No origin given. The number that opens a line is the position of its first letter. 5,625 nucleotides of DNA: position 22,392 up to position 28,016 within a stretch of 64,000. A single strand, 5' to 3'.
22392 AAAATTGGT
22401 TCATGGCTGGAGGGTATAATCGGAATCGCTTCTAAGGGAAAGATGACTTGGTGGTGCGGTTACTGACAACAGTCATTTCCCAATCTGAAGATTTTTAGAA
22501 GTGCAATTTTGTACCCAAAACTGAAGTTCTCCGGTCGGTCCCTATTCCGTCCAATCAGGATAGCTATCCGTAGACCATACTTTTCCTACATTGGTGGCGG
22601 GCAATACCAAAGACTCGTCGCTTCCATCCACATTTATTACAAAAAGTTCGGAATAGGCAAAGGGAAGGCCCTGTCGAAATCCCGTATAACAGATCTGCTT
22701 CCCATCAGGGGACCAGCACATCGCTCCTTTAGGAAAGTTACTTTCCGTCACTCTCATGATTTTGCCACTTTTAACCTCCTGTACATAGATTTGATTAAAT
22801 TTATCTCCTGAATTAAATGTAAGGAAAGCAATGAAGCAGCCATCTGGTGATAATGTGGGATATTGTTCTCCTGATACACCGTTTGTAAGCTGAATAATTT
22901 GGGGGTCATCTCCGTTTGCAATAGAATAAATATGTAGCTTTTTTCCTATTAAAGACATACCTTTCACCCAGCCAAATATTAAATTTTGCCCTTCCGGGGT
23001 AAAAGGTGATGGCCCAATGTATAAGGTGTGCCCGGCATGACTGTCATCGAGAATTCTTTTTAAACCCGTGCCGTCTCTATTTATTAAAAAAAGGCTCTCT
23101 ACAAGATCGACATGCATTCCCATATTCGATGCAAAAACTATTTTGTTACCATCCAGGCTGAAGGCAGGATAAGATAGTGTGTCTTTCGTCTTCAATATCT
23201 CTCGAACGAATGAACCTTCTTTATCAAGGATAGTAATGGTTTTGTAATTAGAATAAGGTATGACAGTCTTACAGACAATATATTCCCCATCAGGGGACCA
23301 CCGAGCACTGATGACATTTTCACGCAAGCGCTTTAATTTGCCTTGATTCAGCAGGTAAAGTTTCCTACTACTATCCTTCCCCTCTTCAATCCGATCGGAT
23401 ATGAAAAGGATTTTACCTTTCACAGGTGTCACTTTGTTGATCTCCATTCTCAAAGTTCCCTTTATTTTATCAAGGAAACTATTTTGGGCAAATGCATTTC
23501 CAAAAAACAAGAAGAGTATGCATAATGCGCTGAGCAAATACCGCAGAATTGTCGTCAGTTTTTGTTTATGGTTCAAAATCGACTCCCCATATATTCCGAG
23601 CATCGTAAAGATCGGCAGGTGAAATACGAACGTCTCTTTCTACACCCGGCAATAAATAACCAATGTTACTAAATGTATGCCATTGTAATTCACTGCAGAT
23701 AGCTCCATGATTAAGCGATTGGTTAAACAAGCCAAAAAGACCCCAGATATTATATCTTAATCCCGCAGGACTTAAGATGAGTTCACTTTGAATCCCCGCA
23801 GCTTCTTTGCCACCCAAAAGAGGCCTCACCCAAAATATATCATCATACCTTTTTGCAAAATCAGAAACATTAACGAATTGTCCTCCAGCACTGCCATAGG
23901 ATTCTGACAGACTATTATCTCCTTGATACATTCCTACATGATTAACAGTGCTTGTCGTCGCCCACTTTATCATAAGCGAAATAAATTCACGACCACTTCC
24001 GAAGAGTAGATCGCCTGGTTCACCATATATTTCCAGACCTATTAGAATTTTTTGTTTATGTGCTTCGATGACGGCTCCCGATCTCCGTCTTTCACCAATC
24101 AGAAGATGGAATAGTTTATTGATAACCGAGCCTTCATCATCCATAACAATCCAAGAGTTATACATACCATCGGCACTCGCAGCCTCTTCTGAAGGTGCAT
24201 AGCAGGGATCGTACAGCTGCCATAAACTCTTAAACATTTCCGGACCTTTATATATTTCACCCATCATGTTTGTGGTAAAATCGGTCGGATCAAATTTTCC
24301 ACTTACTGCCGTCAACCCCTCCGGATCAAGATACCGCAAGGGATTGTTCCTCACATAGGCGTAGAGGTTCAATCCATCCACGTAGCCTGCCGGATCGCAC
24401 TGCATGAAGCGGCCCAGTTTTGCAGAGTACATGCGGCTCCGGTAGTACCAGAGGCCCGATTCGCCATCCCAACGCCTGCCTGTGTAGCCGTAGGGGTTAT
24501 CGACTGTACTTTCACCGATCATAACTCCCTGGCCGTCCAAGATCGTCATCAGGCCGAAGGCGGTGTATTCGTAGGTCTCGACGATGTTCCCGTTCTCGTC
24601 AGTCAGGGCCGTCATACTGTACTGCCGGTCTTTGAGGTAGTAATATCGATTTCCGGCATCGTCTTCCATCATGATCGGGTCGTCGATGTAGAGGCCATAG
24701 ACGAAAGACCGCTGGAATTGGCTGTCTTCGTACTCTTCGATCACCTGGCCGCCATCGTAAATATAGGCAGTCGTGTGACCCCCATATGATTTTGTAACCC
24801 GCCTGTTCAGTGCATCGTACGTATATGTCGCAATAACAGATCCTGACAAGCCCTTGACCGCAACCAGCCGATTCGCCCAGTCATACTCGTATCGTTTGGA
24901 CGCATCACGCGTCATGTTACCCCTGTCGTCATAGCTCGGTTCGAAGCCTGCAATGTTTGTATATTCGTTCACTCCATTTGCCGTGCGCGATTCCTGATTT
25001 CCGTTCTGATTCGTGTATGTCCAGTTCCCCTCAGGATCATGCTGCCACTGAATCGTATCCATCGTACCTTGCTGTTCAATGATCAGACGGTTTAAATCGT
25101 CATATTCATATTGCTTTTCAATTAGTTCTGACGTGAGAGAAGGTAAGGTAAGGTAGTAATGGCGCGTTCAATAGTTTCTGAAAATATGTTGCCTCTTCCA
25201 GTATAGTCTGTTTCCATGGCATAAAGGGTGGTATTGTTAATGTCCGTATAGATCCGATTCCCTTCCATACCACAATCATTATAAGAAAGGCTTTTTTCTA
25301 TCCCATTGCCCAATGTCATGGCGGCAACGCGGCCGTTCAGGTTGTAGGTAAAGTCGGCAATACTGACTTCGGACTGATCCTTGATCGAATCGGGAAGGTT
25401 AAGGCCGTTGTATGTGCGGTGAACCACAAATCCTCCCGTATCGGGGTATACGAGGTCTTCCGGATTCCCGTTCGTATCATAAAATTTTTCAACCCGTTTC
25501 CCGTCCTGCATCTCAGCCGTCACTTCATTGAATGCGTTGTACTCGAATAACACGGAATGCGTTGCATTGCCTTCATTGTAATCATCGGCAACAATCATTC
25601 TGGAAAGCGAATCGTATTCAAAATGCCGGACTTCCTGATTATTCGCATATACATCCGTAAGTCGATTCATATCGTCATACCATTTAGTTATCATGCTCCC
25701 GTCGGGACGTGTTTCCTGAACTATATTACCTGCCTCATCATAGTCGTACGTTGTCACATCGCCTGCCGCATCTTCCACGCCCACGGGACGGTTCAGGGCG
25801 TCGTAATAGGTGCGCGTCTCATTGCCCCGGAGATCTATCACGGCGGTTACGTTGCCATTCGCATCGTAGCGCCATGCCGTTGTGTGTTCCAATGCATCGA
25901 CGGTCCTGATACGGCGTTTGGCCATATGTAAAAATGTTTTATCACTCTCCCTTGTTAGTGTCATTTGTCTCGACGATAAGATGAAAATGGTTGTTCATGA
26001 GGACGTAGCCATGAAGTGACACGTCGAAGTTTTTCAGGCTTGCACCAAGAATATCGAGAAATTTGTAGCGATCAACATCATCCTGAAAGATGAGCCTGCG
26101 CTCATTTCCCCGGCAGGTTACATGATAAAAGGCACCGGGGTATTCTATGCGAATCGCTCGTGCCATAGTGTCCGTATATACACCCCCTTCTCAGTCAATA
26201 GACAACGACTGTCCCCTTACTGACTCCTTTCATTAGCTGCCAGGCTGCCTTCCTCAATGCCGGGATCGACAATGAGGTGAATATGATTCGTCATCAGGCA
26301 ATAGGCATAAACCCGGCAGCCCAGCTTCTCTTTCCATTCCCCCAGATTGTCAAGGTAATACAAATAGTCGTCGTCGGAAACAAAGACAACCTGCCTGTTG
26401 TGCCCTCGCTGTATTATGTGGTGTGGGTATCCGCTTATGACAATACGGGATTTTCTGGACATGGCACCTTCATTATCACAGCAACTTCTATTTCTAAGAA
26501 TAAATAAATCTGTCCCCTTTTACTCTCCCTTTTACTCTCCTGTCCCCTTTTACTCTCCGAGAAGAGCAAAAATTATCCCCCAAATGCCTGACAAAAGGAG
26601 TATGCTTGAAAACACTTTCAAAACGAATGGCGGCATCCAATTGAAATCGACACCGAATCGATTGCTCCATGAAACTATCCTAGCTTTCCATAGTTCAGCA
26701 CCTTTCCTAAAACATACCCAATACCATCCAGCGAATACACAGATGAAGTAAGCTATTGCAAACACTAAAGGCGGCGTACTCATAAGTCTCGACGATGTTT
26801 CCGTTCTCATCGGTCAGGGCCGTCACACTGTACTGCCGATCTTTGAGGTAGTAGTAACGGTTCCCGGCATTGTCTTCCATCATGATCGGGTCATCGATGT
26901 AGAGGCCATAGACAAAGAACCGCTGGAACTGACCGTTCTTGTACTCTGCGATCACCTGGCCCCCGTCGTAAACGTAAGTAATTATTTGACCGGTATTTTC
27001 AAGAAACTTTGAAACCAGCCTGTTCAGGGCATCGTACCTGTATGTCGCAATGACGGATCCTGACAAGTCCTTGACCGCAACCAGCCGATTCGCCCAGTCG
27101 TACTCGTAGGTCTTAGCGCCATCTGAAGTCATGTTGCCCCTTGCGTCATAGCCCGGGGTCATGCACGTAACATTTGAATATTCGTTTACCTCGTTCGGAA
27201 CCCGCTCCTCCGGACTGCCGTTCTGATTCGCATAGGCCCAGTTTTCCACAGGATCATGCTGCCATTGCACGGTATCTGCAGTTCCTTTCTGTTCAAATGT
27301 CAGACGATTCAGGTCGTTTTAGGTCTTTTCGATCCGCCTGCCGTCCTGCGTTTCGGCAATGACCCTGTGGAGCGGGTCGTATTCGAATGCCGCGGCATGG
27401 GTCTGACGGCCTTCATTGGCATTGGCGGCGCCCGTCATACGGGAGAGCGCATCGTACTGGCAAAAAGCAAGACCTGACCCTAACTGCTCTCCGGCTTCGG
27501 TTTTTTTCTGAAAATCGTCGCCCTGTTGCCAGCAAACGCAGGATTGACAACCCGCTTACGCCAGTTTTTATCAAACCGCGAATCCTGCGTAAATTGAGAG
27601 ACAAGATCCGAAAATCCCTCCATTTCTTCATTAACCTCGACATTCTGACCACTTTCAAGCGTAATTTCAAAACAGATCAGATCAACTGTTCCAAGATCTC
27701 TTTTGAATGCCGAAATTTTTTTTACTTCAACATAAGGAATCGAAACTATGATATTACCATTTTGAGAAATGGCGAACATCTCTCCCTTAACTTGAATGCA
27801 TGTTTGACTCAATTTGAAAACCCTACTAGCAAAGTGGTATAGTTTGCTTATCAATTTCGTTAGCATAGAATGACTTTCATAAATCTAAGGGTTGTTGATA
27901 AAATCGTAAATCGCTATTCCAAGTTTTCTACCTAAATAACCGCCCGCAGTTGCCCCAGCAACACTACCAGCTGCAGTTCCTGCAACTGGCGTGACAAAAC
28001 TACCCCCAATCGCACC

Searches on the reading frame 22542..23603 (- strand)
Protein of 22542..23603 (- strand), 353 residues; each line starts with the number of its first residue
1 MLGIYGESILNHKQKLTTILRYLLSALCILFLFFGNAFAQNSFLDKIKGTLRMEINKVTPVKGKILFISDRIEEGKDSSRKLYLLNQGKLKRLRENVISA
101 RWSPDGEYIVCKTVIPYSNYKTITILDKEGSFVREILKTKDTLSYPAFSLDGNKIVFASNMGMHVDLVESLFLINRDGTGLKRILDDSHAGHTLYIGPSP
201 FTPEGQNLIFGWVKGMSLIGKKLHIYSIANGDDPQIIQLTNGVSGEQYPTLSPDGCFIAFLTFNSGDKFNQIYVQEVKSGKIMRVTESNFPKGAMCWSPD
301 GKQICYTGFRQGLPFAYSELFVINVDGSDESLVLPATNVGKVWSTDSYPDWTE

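Call 7: search_protein_families(library=pfam, proteins=[window:22542-23603:-], max_evalue=0.01)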
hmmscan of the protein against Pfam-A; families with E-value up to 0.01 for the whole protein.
window:22542-23603:- (353 aa): 4 families
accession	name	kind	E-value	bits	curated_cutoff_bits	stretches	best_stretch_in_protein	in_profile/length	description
PF07676.18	PD40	-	4.5e-18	65.1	20.9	1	284-312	3-32/38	WD40-like Beta Propeller Repeat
PF00930.27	DPPIV_N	-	2.4e-08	33.5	22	0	223-288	25-81/354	Dipeptidyl peptidase IV (DPP IV) N-terminal region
PF25174.1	Beta-prop_THOC3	-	2.8e-07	30.3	305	1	94-163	88-152/272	THOC3 beta-propeller domain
PF04762.18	Beta-prop_ELP1_1st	-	0.0071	15.7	26.8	0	84-132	199-248/359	ELP1 first N-terminal beta-propeller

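Call 44: search_protein_families(library=pfam, proteins=[window:22542-23603:-], max_evalue=1)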
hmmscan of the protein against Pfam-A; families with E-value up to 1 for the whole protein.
window:22542-23603:- (353 aa): 10 families
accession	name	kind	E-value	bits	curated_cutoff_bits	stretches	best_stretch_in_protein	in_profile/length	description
PF07676.18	PD40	-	4.5e-18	65.1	20.9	3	284-312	3-32/38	WD40-like Beta Propeller Repeat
PF00930.27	DPPIV_N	-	2.4e-08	33.5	22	1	223-288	25-81/354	Dipeptidyl peptidase IV (DPP IV) N-terminal region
PF25174.1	Beta-prop_THOC3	-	2.8e-07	30.3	305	2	94-163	88-152/272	THOC3 beta-propeller domain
PF04762.18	Beta-prop_ELP1_1st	-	0.0071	15.7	26.8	1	84-132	199-248/359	ELP1 first N-terminal beta-propeller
PF00400.38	WD40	-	0.015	16.3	27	0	96-111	13-28/39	WD domain, G-beta repeat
PF24817.1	WD40_WDHD1_1st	-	0.018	14.7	109.9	0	250-307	229-283/291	WDHD1 first WD40 domain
PF02897.21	Peptidase_S9_N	-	0.03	13.5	24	1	251-309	131-189/414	Prolyl oligopeptidase, N-terminal beta-propeller domain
PF23414.1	Beta-prop_EML_2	-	0.059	13.2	90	0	92-160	37-101/266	Echinoderm microtubule-associated protein second beta-propeller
PF08662.17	eIF2A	-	0.091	13.1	20.5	0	96-134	145-184/194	Eukaryotic translation initiation factor eIF2A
PF16529.11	Ge1_WD40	-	0.16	11.3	29.5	0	250-282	194-226/329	WD40 region of Ge1, enhancer of mRNA-decapping protein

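Call 96: search_protein_families(library=padloc, proteins=[window:22542-23603:-], max_evalue=0.01)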
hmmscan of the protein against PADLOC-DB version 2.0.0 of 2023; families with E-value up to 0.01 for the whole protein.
window:22542-23603:- (353 aa): 0 families

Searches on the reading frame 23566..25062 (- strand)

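Call 7: search_protein_families(library=pfam, proteins=[window:23566-25062:-], max_evalue=0.01)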
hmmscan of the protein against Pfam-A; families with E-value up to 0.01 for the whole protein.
window:23566-25062:- (498 aa): 1 family
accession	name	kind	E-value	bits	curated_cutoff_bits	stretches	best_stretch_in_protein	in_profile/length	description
PF05593.20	RHS_repeat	-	1.1e-05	26.1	22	0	60-97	1-37/38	RHS Repeat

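Call 44: search_protein_families(library=pfam, proteins=[window:23566-25062:-], max_evalue=1)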
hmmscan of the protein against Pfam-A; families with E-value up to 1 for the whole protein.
window:23566-25062:- (498 aa): 3 families
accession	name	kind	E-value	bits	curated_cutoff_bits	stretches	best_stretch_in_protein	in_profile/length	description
PF05593.20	RHS_repeat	-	1.1e-05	26.1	22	2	60-97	1-37/38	RHS Repeat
PF18974.5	DUF5710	-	0.058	13.6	26.5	1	195-220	18-43/44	Domain of unknown function (DUF5710)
PF05028.20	PARG_cat_C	-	0.21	11.6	26.3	1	22-98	73-152/207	Poly (ADP-ribose) glycohydrolase (PARG), Macro domain fold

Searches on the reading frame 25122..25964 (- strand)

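Call 7: search_protein_families(library=pfam, proteins=[window:25122-25964:-], max_evalue=0.01)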
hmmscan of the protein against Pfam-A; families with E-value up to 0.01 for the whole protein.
window:25122-25964:- (280 aa): 1 family
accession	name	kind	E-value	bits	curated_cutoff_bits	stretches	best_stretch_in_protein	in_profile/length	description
PF05593.20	RHS_repeat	-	3.8e-25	88.2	22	2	54-90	1-37/38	RHS Repeat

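Call 44: search_protein_families(library=pfam, proteins=[window:25122-25964:-], max_evalue=1)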
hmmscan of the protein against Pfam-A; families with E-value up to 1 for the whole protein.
window:25122-25964:- (280 aa): 4 families
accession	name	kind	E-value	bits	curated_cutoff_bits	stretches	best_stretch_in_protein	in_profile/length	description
PF05593.20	RHS_repeat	-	3.8e-25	88.2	22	3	54-90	1-37/38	RHS Repeat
PF07661.19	MORN_2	-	0.024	15.2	29.6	0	159-169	5-15/22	MORN repeat variant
PF10049.14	DUF2283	-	0.059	14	23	0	65-82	24-41/49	Protein of unknown function (DUF2283)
PF16383.10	DUF4992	-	0.085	13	29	0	116-169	116-169/183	Domain of unknown function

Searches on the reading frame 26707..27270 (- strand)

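Call 7: search_protein_families(library=pfam, proteins=[window:26707-27270:-], max_evalue=0.01)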
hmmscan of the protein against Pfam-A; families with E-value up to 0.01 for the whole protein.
window:26707-27270:- (187 aa): 1 family
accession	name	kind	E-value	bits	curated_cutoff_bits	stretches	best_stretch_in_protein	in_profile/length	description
PF05593.20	RHS_repeat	-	5.2e-08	33.5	22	1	57-87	1-30/38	RHS Repeat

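Call 44: search_protein_families(library=pfam, proteins=[window:26707-27270:-], max_evalue=1)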
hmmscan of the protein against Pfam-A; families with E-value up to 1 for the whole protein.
window:26707-27270:- (187 aa): 2 families
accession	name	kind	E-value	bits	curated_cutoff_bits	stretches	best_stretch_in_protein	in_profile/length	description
PF05593.20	RHS_repeat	-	5.2e-08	33.5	22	3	57-87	1-30/38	RHS Repeat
PF23158.1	DUF7056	-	0.052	13.5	27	1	73-93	24-44/54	Domain of unknown function (DUF7056)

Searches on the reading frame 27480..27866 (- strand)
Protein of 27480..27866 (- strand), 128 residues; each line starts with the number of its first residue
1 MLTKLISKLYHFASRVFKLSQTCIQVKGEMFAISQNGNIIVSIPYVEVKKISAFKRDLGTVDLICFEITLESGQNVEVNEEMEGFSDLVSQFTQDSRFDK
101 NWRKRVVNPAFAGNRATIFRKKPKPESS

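Call 7: search_protein_families(library=pfam, proteins=[window:27480-27866:-], max_evalue=0.01)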
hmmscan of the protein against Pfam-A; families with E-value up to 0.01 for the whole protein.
window:27480-27866:- (128 aa): 0 families

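Call 44: search_protein_families(library=pfam, proteins=[window:27480-27812:-], max_evalue=1)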
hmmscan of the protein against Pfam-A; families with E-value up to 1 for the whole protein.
window:27480-27812:- (110 aa): 0 families

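Call 96: search_protein_families(library=padloc, proteins=[window:27480-27812:-], max_evalue=0.01)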
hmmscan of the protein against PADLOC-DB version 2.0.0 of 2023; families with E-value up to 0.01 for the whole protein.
window:27480-27812:- (110 aa): 0 families
